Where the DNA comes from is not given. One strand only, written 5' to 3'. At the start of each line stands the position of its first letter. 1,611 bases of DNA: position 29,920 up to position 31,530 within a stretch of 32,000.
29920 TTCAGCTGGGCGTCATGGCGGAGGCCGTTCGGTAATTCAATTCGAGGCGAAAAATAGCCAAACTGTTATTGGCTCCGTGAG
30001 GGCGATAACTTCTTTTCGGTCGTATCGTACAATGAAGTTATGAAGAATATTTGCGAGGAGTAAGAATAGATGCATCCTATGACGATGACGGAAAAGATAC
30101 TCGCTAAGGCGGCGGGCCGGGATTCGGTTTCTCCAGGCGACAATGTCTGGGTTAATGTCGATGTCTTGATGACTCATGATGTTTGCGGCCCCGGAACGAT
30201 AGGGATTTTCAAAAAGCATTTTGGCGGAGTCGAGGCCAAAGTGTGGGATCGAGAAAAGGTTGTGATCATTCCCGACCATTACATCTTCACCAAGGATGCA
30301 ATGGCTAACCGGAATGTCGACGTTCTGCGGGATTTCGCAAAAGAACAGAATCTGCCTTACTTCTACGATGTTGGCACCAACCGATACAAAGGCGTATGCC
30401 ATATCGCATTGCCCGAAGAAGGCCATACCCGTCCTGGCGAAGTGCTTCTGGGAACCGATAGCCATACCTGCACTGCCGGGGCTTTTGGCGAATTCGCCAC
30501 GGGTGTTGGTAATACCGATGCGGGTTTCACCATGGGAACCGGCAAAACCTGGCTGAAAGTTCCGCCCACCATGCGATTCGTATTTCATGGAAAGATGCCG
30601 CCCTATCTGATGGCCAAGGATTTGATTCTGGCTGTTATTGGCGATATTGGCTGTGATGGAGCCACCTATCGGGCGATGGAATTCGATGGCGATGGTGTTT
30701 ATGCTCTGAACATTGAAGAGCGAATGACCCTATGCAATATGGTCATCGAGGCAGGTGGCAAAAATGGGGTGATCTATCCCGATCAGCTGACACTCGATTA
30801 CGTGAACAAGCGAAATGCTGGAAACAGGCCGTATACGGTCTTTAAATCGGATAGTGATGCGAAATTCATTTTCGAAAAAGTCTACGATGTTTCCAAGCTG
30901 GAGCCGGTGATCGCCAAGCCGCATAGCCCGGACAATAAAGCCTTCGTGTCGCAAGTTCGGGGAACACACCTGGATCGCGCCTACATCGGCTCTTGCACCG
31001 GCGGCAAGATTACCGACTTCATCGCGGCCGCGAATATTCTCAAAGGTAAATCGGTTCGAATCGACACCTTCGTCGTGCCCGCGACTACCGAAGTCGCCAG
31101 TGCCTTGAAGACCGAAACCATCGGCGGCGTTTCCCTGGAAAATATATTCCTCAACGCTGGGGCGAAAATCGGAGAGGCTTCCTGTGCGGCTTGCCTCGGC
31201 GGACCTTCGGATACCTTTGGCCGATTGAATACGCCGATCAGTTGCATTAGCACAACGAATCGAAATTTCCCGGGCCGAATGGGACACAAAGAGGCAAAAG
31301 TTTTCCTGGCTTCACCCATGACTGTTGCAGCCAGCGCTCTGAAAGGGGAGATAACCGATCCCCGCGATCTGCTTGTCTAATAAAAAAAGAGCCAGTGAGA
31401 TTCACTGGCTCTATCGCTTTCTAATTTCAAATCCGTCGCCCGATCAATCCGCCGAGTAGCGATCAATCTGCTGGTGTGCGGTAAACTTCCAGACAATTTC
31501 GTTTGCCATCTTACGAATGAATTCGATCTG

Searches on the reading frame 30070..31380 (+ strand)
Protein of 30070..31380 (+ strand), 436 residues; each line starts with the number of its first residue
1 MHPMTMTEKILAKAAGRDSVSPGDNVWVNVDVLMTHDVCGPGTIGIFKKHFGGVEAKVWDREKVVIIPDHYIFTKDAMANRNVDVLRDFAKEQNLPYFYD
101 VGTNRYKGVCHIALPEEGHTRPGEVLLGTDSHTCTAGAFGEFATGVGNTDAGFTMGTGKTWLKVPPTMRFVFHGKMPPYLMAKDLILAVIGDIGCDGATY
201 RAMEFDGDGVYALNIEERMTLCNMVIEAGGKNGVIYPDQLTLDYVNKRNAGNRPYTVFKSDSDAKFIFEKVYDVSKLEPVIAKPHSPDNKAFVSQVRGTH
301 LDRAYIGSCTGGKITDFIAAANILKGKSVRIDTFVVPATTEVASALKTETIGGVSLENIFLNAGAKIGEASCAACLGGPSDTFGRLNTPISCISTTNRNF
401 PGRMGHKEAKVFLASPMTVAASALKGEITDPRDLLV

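Call 67: find_encoding_contigs(protein=window:30070-31380:+, flank=10000, max_places=3)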
Protein window:30070-31380:+ (436 aa): 1 contig read that carries it; 1 place shown.
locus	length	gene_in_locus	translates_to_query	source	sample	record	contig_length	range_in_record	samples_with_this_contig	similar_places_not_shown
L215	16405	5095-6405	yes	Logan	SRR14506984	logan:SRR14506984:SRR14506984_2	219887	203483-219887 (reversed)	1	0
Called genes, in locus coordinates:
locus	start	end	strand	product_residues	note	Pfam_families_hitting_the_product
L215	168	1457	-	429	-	PF09865:DUF2092, PF08534:Redoxin, PF00578:AhpC-TSA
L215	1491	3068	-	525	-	PF13946:DUF4214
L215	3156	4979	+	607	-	PF19864:Radical_SAM_N2, PF04055:Radical_SAM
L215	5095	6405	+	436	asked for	PF00330:Aconitase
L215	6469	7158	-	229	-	-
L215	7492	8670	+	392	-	PF01171:ATP_bind_3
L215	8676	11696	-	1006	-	-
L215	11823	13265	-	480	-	-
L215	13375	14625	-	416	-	-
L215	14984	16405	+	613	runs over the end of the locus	PF13360:PQQ_2 (faint)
